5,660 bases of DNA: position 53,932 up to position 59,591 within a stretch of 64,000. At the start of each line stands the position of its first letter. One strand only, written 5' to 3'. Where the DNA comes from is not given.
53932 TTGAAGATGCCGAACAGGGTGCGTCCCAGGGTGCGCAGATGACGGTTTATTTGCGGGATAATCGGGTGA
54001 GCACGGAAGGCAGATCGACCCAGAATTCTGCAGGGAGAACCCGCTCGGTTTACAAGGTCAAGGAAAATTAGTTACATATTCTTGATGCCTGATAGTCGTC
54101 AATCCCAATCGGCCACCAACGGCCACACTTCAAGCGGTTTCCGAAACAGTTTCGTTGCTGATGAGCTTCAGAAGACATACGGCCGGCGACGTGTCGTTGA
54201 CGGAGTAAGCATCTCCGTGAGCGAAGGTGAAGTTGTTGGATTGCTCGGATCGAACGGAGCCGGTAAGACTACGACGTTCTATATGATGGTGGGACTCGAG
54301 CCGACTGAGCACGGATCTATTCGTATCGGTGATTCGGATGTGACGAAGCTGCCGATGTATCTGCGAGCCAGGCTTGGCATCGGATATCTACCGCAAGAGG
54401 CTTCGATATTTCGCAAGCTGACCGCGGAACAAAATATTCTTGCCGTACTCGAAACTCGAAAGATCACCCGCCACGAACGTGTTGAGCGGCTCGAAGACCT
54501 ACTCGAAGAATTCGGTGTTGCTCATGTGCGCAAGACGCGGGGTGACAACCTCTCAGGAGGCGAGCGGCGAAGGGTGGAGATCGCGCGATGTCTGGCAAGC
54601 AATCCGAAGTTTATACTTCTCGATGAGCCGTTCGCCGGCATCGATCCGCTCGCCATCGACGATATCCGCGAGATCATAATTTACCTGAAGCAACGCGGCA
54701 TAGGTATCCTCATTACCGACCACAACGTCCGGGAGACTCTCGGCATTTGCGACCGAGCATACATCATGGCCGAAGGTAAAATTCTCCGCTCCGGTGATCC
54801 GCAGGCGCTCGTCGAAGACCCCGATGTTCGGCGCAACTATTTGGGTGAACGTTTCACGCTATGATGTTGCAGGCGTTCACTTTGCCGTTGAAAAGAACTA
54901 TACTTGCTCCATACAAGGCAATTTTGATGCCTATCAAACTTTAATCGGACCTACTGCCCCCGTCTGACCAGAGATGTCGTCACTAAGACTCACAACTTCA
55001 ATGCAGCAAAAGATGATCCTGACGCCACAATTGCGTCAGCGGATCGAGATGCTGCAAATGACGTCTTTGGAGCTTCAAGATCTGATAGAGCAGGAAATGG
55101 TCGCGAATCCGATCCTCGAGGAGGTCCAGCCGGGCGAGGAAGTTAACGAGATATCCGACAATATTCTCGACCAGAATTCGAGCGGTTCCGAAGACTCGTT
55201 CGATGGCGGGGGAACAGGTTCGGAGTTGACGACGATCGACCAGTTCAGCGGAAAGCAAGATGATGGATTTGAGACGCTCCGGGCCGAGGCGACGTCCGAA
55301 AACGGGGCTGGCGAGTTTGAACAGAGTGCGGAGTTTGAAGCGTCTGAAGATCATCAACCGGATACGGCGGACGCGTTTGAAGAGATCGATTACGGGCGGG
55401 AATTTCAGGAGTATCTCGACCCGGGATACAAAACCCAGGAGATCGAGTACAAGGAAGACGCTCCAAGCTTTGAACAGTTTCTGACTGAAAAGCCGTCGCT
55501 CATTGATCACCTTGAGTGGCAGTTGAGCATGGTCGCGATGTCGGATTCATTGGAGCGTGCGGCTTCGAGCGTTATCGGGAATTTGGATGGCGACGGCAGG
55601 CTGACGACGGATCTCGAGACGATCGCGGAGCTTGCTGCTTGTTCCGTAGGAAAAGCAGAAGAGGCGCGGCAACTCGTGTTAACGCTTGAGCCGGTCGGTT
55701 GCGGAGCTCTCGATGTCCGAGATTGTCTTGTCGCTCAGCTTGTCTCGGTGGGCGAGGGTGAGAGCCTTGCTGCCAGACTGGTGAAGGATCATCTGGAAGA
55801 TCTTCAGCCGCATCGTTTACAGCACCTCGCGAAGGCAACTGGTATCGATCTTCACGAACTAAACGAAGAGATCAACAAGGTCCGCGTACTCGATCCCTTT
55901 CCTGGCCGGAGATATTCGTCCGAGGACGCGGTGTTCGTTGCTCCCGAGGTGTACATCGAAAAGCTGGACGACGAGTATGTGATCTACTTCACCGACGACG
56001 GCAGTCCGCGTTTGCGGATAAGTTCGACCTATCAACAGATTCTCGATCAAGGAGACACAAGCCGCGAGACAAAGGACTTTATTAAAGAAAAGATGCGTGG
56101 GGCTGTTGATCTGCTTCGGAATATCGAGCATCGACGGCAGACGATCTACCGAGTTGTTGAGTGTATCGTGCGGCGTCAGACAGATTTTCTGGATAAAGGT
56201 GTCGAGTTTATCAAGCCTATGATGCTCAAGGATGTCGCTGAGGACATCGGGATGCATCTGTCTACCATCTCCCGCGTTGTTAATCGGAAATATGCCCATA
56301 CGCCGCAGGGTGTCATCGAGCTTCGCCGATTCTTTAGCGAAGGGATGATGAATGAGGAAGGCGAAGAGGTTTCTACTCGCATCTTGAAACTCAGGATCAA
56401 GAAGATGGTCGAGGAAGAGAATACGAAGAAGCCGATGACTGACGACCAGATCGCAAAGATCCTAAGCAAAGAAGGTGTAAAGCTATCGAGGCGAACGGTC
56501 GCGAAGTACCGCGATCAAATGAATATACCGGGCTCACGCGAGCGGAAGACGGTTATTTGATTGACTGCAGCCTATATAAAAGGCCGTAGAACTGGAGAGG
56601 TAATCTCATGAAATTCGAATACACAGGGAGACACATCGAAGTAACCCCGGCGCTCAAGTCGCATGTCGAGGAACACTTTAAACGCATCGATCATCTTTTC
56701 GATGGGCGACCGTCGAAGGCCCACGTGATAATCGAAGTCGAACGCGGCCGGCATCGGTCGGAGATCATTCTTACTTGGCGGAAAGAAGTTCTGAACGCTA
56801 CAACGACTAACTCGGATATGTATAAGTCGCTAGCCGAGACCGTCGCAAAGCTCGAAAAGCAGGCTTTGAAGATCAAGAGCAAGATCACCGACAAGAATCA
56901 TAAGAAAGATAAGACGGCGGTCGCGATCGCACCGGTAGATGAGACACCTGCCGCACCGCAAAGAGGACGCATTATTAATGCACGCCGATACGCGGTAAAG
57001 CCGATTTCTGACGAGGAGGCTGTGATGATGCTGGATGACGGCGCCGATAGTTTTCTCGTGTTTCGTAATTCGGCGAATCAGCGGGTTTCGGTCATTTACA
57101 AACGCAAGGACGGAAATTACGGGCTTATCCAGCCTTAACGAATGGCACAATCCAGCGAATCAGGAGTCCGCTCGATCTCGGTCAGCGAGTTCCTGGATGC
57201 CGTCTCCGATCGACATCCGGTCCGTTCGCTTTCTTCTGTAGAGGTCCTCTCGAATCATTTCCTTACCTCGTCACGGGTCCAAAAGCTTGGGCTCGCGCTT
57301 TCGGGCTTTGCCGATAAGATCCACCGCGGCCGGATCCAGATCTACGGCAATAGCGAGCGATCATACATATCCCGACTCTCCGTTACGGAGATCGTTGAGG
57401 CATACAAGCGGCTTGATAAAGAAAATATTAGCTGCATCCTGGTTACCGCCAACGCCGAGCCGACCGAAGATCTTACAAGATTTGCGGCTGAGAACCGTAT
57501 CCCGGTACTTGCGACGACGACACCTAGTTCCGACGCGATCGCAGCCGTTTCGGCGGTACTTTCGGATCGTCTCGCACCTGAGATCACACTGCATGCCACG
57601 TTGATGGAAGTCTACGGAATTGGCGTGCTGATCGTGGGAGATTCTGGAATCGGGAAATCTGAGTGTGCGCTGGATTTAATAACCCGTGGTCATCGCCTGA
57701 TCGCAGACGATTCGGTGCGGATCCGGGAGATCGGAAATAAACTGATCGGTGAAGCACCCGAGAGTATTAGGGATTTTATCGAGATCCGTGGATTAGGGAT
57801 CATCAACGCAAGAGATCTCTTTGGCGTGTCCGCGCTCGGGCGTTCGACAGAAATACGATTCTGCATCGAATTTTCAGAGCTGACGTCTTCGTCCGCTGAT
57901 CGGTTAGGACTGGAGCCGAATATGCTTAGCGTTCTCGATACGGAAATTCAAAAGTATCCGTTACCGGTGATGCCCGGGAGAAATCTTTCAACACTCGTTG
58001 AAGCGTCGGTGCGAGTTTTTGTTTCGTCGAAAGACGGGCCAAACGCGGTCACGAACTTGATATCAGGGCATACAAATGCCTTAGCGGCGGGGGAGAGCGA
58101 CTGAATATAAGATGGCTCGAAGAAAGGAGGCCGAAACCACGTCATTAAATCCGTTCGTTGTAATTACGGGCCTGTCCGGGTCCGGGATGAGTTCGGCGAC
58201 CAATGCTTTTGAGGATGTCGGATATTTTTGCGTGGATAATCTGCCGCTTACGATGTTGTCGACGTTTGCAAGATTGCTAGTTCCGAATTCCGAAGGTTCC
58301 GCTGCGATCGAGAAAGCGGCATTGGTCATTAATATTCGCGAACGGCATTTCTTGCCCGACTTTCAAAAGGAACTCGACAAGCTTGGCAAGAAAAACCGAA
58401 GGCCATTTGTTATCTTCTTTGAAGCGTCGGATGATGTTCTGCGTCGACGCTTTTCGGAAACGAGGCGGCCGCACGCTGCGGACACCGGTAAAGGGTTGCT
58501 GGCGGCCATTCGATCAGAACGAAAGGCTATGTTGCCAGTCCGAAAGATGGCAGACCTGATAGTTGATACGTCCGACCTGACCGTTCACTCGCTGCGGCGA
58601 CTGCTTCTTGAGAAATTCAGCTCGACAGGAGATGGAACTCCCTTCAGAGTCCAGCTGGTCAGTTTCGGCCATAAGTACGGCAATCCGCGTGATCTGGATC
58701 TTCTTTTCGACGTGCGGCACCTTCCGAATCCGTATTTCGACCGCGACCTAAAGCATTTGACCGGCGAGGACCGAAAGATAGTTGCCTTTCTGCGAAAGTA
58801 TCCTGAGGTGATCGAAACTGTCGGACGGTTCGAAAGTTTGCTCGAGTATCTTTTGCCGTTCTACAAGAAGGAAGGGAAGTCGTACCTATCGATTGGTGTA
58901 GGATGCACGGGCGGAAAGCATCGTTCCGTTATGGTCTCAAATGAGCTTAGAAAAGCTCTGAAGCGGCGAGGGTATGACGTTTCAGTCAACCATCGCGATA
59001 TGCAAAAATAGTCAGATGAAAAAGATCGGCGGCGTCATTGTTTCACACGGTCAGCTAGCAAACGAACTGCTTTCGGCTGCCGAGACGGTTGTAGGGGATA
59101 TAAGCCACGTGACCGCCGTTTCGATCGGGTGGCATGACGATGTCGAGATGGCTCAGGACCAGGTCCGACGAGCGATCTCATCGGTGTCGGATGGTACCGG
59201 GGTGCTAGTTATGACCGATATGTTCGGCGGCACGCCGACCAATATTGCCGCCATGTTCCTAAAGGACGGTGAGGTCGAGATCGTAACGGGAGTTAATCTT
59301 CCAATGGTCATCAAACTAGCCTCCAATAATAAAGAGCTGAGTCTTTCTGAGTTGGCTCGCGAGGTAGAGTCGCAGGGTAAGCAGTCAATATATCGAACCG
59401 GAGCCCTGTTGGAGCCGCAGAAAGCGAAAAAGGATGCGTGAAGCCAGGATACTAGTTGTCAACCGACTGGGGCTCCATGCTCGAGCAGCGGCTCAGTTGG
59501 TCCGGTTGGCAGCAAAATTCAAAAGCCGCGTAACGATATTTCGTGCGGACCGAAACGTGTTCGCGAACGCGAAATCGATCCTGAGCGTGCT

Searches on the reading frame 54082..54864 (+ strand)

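Call 73: search_protein_families(library=pfam, proteins=[window:54082-54864:+], max_evalue=0.00001)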
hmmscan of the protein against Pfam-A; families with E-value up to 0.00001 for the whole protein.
window:54082-54864:+ (260 aa): 2 families
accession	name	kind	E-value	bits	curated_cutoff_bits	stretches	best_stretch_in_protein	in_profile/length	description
PF00005.33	ABC_tran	-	3.9e-34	118.6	25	1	40-185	2-137/137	ABC transporter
PF13304.12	AAA_21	-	7.6e-07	29.9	27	0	171-215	253-299/304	AAA domain, putative AbiEii toxin, Type IV TA system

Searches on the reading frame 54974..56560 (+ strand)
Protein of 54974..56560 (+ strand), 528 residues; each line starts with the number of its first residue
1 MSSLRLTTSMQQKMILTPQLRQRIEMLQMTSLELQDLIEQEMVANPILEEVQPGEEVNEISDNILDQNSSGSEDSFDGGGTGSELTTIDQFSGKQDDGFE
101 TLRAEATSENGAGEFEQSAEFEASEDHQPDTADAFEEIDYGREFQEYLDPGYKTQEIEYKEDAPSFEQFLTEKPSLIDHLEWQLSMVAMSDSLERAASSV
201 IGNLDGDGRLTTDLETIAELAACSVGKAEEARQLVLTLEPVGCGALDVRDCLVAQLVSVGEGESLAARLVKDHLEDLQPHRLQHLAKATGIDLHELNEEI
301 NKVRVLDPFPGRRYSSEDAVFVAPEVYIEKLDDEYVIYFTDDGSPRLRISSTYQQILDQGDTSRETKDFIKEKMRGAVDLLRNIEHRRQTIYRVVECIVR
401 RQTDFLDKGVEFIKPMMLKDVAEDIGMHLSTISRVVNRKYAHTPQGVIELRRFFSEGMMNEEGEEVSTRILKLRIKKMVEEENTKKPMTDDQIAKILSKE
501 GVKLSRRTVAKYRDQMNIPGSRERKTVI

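Call 73: search_protein_families(library=pfam, proteins=[window:54974-56560:+], max_evalue=0.00001)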
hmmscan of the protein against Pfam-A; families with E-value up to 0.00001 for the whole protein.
window:54974-56560:+ (528 aa): 3 families
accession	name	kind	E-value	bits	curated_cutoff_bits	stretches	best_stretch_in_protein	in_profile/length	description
PF04552.19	Sigma54_DBD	-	5e-58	195.8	22.8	1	368-525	2-159/160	Sigma-54, DNA binding domain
PF04963.19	Sigma54_CBD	-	5.2e-48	163.7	22.9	1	166-353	2-185/185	Sigma-54 factor, core binding domain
PF00309.25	Sigma54_AID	-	2.7e-13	50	23.8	1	5-50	1-46/46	Sigma-54 factor, Activator interacting domain (AID)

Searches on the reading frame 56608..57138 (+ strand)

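Call 74: search_protein_families(library=pfam, proteins=[window:56608-57138:+], max_evalue=0.00001)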
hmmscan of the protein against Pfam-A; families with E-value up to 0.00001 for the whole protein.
window:56608-57138:+ (176 aa): 2 families
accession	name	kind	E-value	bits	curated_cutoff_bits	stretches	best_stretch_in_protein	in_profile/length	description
PF16321.10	Ribosom_S30AE_C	-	7.9e-18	64.4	25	1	120-173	4-57/57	Sigma 54 modulation/S30EA ribosomal protein C terminus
PF02482.25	Ribosomal_S30AE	-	5.5e-17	62.7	23.7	1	4-93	2-87/88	Sigma 54 modulation protein / S30EA ribosomal protein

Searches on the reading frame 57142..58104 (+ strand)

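Call 74: search_protein_families(library=pfam, proteins=[window:57142-58104:+], max_evalue=0.00001)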
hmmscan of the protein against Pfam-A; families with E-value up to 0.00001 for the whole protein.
window:57142-58104:+ (320 aa): 2 families
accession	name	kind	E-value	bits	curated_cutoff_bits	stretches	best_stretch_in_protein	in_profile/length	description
PF07475.17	Hpr_kinase_C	-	2.2e-56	190.5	33.3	1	143-307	2-168/171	HPr Serine kinase C-terminal domain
PF02603.21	Hpr_kinase_N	-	4.6e-23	82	24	1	32-140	17-125/125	HPr Serine kinase N terminus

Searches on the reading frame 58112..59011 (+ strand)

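Call 74: search_protein_families(library=pfam, proteins=[window:58112-59011:+], max_evalue=0.00001)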
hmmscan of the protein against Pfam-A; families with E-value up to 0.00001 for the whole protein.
window:58112-59011:+ (299 aa): 2 families
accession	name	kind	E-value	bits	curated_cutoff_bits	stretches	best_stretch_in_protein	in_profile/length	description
PF22740.1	PapZ_C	-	3e-43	147.3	27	1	179-298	2-121/121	RapZ C-terminal domain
PF03668.21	RapZ-like_N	-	3.7e-40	137.7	25.4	1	16-170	4-155/158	RapZ-like N-terminal domain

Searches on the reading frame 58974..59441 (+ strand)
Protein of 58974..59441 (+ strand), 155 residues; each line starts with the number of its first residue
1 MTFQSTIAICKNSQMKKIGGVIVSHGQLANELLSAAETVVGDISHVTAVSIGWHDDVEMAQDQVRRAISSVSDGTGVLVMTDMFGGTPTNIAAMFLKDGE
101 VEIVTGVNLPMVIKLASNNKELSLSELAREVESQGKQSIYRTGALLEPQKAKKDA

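Call 74: search_protein_families(library=pfam, proteins=[window:58974-59441:+], max_evalue=0.00001)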
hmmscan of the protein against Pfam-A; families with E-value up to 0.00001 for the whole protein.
window:58974-59441:+ (155 aa): 1 family
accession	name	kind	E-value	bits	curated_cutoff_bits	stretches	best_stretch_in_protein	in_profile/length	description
PF03610.21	EIIA-man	-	6e-27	94.5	21.4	1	21-131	3-115/116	PTS system fructose IIA component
